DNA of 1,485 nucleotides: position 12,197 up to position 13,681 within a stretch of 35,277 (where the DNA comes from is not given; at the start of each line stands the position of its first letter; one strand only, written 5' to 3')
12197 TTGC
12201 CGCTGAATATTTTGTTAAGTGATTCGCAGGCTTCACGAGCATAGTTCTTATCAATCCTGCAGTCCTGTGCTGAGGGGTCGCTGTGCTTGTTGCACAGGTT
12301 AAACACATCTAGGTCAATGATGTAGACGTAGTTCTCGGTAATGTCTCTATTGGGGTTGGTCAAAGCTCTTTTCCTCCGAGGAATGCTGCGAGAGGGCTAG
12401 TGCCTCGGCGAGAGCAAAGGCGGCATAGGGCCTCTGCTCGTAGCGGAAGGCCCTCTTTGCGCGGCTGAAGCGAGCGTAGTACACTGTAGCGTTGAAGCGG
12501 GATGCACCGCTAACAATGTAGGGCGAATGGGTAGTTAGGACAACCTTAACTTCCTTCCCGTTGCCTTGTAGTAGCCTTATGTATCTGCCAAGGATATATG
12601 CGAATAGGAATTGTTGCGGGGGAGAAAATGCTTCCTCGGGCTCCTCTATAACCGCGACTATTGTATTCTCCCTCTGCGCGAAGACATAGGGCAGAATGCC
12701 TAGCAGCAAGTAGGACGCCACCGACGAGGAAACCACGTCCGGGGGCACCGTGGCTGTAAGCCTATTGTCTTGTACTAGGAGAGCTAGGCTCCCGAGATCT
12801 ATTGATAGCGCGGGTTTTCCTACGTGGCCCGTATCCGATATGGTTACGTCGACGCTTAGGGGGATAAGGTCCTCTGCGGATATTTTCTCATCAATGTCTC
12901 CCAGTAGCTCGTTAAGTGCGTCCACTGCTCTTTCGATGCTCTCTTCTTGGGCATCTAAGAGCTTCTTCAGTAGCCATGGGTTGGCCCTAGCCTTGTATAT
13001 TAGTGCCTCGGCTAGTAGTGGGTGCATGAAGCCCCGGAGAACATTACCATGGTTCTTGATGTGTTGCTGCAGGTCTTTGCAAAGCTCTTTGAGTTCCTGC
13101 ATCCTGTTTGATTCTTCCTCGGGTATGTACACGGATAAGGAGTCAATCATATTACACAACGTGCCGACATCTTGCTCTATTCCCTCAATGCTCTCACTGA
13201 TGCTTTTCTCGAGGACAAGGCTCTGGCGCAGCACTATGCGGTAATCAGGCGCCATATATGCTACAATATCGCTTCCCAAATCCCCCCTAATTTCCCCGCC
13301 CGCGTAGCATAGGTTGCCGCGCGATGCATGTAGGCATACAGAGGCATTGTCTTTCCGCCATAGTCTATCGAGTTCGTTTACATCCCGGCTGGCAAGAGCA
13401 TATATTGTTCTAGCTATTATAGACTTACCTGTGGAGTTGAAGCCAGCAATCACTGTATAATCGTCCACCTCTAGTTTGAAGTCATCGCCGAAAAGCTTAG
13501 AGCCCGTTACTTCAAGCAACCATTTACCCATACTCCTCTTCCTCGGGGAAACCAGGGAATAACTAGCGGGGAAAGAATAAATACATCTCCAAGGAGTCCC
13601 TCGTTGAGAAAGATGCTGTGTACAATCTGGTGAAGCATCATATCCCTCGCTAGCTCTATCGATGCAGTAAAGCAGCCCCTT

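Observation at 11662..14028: Overlapping three-gene operon built around an ABC/AAA_21-like ATPase: candidate defence module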

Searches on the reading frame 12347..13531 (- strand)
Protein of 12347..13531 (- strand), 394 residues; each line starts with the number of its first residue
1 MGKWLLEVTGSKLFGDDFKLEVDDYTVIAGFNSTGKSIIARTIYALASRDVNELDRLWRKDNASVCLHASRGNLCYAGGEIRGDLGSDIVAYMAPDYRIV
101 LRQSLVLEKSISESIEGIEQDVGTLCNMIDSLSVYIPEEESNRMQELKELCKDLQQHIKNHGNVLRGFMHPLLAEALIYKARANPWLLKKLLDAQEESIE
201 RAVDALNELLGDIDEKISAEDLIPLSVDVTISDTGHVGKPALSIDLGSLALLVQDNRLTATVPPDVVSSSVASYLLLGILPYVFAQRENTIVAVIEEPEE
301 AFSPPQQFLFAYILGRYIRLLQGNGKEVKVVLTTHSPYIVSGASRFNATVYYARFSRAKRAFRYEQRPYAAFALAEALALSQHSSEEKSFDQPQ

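Call 4: search_protein_families(library=pfam, proteins=[window:12347-13531:-], max_evalue=0.1)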
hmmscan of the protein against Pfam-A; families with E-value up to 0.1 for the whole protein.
window:12347-13531:- (394 aa): 2 families
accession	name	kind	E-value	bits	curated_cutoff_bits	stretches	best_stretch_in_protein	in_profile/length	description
PF13175.12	AAA_15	-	5.1e-13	49.8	32.1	2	191-340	238-374/374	AAA ATPase domain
PF13304.12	AAA_21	-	7.8e-09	36.4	27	1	177-341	171-304/304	AAA domain, putative AbiEii toxin, Type IV TA system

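Call 5: search_protein_families(library=padloc, proteins=[window:12347-13531:-], max_evalue=0.1)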
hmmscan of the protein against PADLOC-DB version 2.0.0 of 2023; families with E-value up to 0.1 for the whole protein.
window:12347-13531:- (394 aa): 80 families (the best 25 are shown)
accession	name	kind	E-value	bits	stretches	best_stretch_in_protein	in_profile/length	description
PDLC02979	AriA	-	1e-13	49.8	2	184-340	237-373/373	-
PDLC04033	PD-T4-4_A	-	2.2e-12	44.9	2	261-340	299-370/460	-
PDLC02980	AriA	-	1e-09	36.8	1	226-341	220-304/304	-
PDLC04032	PD-T4-4_A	-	3.8e-08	30.7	1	258-341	317-392/474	-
PDLC04664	PDC-M47A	-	6.1e-08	30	1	267-341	301-367/461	-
PDLC03878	NsnB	-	1.2e-07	29.9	1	7-347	6-287/345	-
PDLC04562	PDC-M29A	-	1.2e-07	29.4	1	287-341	269-319/410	-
PDLC00065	GajA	-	2.3e-07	28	1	292-354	336-400/670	AAA ATPase domain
PDLC04734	PDC-M62A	-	4.7e-07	27.2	1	286-344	410-467/597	-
PDLC00063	GajA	-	1.5e-06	25.1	1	289-360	344-418/679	AAA ATPase domain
PDLC00266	PtuA1|PtuA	-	1.9e-06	25.4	1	269-376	314-415/483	AAA ATPase domain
PDLC00296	PtuA1|PtuA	-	2.5e-06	24.5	1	266-349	312-389/507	AAA ATPase domain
PDLC04176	HEC-01A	-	3.6e-06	24.6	1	21-340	21-321/371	-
PDLC00077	GajA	-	4.8e-06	23.4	1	292-354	336-394/616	AAA ATPase domain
PDLC00090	GajA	-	5e-06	23.5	1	290-358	320-380/659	AAA ATPase domain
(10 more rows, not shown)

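Call 6: search_protein_families(library=ncbifam, proteins=[window:12347-13531:-], max_evalue=0.1)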
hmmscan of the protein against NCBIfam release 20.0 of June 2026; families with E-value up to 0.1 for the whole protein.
window:12347-13531:- (394 aa): 5 families
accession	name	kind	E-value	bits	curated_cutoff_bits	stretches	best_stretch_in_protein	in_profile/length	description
NF047739.1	antiphage_MADS3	equivalog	6.2e-05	22.3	420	0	261-341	311-380/427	methylation-associated defense system AAA family ATPase MAD3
NF041760.1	PtuA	equivalog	0.0012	17.9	500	0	23-48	72-97/524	retron Ec78 anti-phage system effector ATPase PtuA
TIGR04435.1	restrict_AAA_1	hypoth_equivalog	0.0017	17.2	300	1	282-351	411-481/568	restriction system-associated AAA family ATPase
NF033542.1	transpos_IS110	equivalog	0.0095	15.1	140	1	133-215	112-205/343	IS110 family RNA-guided transposase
TIGR04520.1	ECF_ATPase_1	equivalog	0.056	12.9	315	0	17-49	22-54/269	energy-coupling factor transporter ATPase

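Call 9: find_homologous_proteins(query=window:12347-13531:-, max_evalue=0.001)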
Query window:12347-13531:- (394 aa): 6 proteins with E <= 0.001 among 8000 candidates.
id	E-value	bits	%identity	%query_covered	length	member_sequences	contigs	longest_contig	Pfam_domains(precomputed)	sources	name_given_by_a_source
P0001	1.1e-244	829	97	99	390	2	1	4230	PF13175.13,PF13304.13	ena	-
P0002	1.8e-220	749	86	94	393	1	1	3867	PF13175.13,PF13304.13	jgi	-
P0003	1.7e-218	743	87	98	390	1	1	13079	PF13175.13,PF13304.13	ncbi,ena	-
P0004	1.3e-215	733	86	98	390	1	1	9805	PF13175.13,PF13304.13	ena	-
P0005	6.6e-52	195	35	96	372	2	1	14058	PF13175.13,PF13304.13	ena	-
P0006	1.3e-12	66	27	83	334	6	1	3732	PF13175.13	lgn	-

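Call 10: find_encoding_contigs(protein=P0003, flank=10000, max_places=4)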
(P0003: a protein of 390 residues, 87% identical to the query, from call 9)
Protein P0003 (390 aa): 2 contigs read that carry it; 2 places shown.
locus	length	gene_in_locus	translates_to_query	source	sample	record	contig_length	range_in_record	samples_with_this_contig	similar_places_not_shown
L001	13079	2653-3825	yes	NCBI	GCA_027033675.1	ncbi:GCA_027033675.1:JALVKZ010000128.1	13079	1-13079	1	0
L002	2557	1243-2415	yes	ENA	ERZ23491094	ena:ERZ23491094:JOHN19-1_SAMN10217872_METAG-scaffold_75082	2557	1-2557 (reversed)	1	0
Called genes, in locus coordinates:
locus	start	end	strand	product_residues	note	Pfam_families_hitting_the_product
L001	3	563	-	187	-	?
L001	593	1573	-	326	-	PF03787:RAMPs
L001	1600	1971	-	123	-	-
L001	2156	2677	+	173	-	-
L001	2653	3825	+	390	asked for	PF13175:AAA_15, PF13304:AAA_21 (weak)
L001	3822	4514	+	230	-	-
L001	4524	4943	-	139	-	-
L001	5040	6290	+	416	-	-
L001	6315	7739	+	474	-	-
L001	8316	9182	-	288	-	PF18019:Cas3_HD (weak)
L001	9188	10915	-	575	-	PF00270:DEAD, PF00271:Helicase_C, PF22590:Cas3-like_C_2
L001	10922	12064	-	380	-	-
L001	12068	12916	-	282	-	PF09704:Cas_Cas5d (weak)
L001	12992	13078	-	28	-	?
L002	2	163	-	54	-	?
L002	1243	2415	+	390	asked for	PF13175:AAA_15, PF13304:AAA_21 (weak)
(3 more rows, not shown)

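Call 11: find_encoding_contigs(protein=P0005, flank=10000, max_places=4)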
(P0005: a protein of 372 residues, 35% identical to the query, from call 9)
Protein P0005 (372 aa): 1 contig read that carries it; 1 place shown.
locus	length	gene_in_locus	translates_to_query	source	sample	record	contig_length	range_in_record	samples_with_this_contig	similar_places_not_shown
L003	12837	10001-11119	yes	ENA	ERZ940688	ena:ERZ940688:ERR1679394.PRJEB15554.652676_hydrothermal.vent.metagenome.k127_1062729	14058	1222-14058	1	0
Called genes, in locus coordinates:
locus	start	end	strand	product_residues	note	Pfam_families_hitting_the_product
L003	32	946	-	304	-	PF03787:RAMPs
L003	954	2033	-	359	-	-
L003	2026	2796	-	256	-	PF03787:RAMPs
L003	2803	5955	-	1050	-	PF01966:HD, PF22335:Cas10-Cmr2_palm2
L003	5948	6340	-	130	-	-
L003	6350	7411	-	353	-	-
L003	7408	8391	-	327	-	PF03787:RAMPs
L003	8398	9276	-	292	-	PF03787:RAMPs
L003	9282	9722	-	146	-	-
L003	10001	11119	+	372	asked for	PF13175:AAA_15 (weak), PF13304:AAA_21 (weak)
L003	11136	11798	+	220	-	-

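Call 12: find_encoding_contigs(protein=P0004, flank=10000, max_places=4)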
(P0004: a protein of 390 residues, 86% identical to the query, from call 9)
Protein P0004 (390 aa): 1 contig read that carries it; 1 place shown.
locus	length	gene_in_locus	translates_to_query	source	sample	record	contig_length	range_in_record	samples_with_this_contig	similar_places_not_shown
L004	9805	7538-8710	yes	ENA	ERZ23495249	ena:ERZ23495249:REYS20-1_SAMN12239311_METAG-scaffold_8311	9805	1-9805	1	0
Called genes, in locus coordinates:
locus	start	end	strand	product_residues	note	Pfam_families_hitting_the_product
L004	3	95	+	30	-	?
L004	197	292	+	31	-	-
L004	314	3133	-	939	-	PF18211:Csm1_B, PF22335:Cas10-Cmr2_palm2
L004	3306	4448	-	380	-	-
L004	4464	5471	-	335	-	-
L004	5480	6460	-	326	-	PF03787:RAMPs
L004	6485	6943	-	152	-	-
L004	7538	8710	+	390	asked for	PF13175:AAA_15, PF13304:AAA_21 (weak)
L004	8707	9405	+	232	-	-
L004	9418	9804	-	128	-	?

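Call 14: find_encoding_contigs(protein=P0006, flank=10000, max_places=4)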
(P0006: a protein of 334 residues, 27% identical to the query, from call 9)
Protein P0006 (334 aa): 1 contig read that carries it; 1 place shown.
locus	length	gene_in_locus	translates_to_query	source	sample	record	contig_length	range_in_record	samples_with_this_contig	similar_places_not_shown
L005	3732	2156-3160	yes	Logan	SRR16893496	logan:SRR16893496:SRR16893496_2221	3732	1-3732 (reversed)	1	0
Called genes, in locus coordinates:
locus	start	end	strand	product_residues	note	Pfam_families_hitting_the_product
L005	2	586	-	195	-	?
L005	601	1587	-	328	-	PF03787:RAMPs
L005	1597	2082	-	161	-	-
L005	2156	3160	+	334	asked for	PF13175:AAA_15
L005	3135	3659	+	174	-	-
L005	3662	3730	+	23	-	?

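Call 26: find_related_loci(query=A2, collection=genome_contigs, flank=10000)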
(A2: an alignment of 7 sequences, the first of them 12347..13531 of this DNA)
Query A2 (394 aa) in genome_contigs; peptide patterns used: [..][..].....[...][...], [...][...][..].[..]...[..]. (x = any residue, [..] = any of these).
138 stretches matched a pattern; 6 encode a relative of the query (tblastn E <= 1e-3); 6 distinct loci.
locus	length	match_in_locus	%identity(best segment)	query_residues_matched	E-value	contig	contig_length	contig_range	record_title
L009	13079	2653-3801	87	1-383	0e+0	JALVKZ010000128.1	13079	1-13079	MAG: Pyrodictiaceae archaeon isolate A1_metabat2_scaf2bin.236 A1_NODE_2145_length_13079_cov_4.560145, whole genome shotg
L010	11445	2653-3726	27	3-389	1e-25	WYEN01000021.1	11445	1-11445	MAG: Desulfurococcales archaeon isolate EvPrim.Bin15 NODE_670_length_11445_cov_12.7073, whole genome shotgun sequence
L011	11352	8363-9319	26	20-378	8e-21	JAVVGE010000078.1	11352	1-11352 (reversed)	MAG: Desulfurococcales archaeon isolate PSS.bin.19 NODE_919_length_11352_cov_49.263256, whole genome shotgun sequence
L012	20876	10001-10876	29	26-366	8e-18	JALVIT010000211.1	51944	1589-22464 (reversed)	MAG: Desulfurococcales archaeon isolate A1_metabat1_scaf2bin.151 A1_NODE_77_length_51944_cov_2.578401, whole genome shot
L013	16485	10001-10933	25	27-376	6e-17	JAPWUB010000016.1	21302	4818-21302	MAG: Desulfurococcales archaeon isolate RSNS17 scaffold_427_c2, whole genome shotgun sequence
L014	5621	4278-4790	31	188-366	1e-13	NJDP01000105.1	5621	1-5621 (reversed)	MAG: Desulfurococcales archaeon ex4484_58 ex4484_58_scaffold_17167_length_5621__count_669, whole genome shotgun sequence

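Call 33: find_encoding_contigs(protein=P0002, flank=10000, max_places=3)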
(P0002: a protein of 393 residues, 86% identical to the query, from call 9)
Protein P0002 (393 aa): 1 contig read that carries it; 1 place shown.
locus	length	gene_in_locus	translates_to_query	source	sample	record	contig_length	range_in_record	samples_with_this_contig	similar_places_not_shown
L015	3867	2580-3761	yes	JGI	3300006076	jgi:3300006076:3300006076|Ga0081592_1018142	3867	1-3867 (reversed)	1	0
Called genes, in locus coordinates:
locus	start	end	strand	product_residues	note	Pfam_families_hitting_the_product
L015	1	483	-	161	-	?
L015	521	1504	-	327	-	PF03787:RAMPs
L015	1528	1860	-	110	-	-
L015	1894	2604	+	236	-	-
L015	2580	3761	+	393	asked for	PF13304:AAA_21, PF13175:AAA_15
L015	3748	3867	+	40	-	?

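Call 34: find_encoding_contigs(protein=P0001, flank=10000, max_places=3)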
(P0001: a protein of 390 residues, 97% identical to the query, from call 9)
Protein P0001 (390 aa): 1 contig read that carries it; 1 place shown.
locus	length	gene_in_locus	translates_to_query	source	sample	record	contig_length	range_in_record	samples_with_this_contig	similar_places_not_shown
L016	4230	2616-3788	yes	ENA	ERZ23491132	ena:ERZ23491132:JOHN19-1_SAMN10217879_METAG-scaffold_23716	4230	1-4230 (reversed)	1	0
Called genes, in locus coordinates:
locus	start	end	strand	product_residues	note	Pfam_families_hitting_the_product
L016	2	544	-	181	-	?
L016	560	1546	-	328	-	PF03787:RAMPs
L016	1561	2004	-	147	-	-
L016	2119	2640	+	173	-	-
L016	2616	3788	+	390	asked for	PF13175:AAA_15, PF13304:AAA_21 (weak)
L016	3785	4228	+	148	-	?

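Call 56: search_solved_structures(query=A2, max_evalue=0.01)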
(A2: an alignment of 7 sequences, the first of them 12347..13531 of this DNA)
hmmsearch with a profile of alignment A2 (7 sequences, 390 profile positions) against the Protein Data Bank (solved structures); distinct sequences matched with E-value up to 0.01: 1.
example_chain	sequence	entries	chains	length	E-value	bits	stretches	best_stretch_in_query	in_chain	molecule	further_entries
6p74_A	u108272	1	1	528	0.00032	23.1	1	259-349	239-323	Putative ATP-dependent endonuclease of the OLD family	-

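Call 58: search_solved_structures(query=A3, max_evalue=10)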
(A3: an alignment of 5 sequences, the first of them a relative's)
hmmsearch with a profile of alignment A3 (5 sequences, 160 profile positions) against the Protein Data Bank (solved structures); distinct sequences matched with E-value up to 10: 3.
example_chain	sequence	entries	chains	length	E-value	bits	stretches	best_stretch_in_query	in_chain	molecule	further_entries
2j87_A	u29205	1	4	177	0.53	13.7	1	50-94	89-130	THYMIDINE KINASE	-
9k6k_A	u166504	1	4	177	0.69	13.3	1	50-96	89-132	Thymidine kinase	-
5vix_A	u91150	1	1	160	1.7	12.1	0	62-95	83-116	Polyubiquitin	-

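Call 62: find_related_loci(query=A5, collection=metagenome_contigs, flank=6000)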
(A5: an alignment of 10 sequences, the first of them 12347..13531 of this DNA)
Query A5 (394 aa) in metagenome_contigs; peptide patterns used: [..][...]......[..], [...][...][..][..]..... (x = any residue, [..] = any of these).
600 stretches matched a pattern (row limit reached: there are more); 77 encode a relative of the query (tblastn E <= 1e-3); 77 distinct loci.
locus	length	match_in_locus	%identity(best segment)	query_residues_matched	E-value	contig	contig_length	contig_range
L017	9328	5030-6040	28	1-378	4e-22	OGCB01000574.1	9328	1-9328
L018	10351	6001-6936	26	27-378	8e-17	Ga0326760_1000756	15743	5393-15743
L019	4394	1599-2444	28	3-344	1e-16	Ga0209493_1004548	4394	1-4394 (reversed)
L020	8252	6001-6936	27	27-378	9e-16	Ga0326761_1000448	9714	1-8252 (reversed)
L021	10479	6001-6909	26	21-362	2e-15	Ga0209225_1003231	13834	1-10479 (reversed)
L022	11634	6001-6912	27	20-362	2e-14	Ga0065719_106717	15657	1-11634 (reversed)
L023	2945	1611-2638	34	10-378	2e-16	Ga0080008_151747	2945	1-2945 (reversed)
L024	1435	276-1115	24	26-344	7e-8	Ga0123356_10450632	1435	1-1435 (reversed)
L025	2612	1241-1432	34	294-361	6e-7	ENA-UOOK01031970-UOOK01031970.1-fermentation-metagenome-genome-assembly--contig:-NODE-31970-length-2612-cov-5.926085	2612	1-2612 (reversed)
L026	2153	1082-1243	40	292-351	1e-6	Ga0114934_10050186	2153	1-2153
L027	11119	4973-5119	40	294-346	3e-6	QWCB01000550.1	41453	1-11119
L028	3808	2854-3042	37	295-365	4e-6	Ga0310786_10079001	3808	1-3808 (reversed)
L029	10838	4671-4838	38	289-351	4e-6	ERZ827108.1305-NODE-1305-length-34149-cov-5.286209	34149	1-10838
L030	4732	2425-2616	39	272-341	4e-6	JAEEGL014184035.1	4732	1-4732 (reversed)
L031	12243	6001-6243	34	259-344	5e-6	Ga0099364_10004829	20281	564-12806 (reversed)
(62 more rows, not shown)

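Call 65: search_protein_representatives(alignment_id=A2)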
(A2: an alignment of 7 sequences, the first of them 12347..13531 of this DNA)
Query: 7 sequences, 390 profile positions. Proteins with E-value up to 0.001 (for the whole library): 1937; up to 1e-10: 50; up to 1e-30: 18. The best 150 are listed.
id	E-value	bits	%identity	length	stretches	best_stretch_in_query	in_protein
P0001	4.6e-219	743.6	-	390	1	1-389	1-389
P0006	2.5e-114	398.9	-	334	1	5-380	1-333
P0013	1.0e-85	304.6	-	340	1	38-387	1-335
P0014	1.5e-83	297.5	-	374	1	1-383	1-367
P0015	2.3e-74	267.3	-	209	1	169-384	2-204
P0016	4.1e-42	161.1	-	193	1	204-384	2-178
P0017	5.0e-41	157.5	-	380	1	17-383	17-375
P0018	2.4e-37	145.4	-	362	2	193-388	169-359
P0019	1.7e-36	142.5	-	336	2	131-379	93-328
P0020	9.2e-36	140.2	-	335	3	143-382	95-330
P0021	6.2e-35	137.4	-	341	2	158-379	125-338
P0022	1.4e-34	136.3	-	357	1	17-379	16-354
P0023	7.0e-34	134.0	-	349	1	17-378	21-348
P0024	1.7e-33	132.7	-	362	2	172-381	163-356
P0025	2.4e-33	132.2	-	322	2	169-380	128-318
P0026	1.1e-31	126.7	-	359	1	26-379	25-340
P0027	6.7e-31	124.2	-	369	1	14-378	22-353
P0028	8.8e-31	123.8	-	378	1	17-380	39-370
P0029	1.2e-30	123.3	-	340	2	125-380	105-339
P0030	2.4e-30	122.3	-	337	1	16-380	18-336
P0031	4.8e-30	121.3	-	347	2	152-378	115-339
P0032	6.3e-30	120.9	-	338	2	149-380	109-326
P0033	1.1e-29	120.1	-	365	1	24-381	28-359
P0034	1.1e-27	113.6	-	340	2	147-381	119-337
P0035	2.9e-27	112.2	-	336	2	245-384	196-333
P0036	2.9e-26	108.9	-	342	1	25-376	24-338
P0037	6.4e-25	104.5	-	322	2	156-383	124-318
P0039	2.2e-21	92.8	-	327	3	248-378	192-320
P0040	7.6e-21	91.1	-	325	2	167-384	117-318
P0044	1.8e-18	83.2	-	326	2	210-380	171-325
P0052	1.2e-13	67.4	-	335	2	246-344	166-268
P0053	4.4e-13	65.5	-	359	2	249-366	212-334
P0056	1.1e-11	60.9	-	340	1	242-365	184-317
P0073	3.3e-09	52.7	-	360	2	254-348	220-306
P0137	8.0e-08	48.2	-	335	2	256-348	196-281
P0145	1.1e-07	47.7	-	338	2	249-349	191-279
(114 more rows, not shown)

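Call 66: list_cluster_members(proteins=[P0017, P0018, P0019, P0020, P0021, P0022, P0023, P0024, P0025, P0026])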
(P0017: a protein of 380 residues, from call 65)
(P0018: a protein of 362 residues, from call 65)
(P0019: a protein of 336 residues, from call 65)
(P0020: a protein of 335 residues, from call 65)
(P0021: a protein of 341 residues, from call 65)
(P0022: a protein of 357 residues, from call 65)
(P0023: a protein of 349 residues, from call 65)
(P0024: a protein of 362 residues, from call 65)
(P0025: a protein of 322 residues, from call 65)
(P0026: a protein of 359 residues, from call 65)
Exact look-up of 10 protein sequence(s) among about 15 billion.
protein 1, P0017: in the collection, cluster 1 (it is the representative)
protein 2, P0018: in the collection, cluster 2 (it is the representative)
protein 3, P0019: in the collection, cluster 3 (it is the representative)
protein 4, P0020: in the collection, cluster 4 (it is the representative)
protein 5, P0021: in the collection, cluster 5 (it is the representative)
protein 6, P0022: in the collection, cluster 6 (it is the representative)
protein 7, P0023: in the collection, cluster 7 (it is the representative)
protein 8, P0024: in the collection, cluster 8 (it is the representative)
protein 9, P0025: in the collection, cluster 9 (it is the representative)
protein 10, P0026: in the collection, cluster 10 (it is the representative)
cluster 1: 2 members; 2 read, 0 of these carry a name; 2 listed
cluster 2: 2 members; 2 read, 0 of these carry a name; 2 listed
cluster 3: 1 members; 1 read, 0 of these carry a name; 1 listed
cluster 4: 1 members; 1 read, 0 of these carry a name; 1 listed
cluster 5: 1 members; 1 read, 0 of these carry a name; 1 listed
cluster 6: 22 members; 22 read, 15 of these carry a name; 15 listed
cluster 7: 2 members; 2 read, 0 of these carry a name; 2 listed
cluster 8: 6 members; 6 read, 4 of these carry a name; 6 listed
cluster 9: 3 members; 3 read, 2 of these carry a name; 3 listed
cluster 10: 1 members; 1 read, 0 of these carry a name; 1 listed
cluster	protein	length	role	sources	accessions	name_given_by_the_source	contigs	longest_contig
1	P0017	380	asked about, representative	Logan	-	-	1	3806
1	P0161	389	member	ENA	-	-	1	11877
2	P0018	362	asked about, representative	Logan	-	-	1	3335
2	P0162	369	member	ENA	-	-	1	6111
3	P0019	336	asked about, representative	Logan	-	-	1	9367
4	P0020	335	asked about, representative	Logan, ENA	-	-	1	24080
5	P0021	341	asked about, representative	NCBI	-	-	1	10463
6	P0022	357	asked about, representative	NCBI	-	-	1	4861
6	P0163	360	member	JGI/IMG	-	hypothetical protein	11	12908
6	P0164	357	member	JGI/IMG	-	hypothetical protein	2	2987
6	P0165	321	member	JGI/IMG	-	predicted ATP-dependent endonuclease of OLD family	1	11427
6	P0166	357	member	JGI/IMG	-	hypothetical protein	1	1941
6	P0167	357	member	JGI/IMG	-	hypothetical protein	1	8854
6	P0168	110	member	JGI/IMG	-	predicted ATP-dependent endonuclease of OLD family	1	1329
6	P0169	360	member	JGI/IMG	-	hypothetical protein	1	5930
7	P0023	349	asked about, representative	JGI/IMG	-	-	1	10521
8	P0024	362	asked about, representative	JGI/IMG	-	predicted ATPase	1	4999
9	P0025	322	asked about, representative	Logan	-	-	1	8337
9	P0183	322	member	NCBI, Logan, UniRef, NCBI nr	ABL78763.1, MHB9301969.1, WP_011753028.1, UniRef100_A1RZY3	AAA family ATPase [Thermofilum pendens] | ATPase AAA-type core domain-containing protein n=1 Tax=Thermofilum pendens (strain DSM ...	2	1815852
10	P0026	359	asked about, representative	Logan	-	-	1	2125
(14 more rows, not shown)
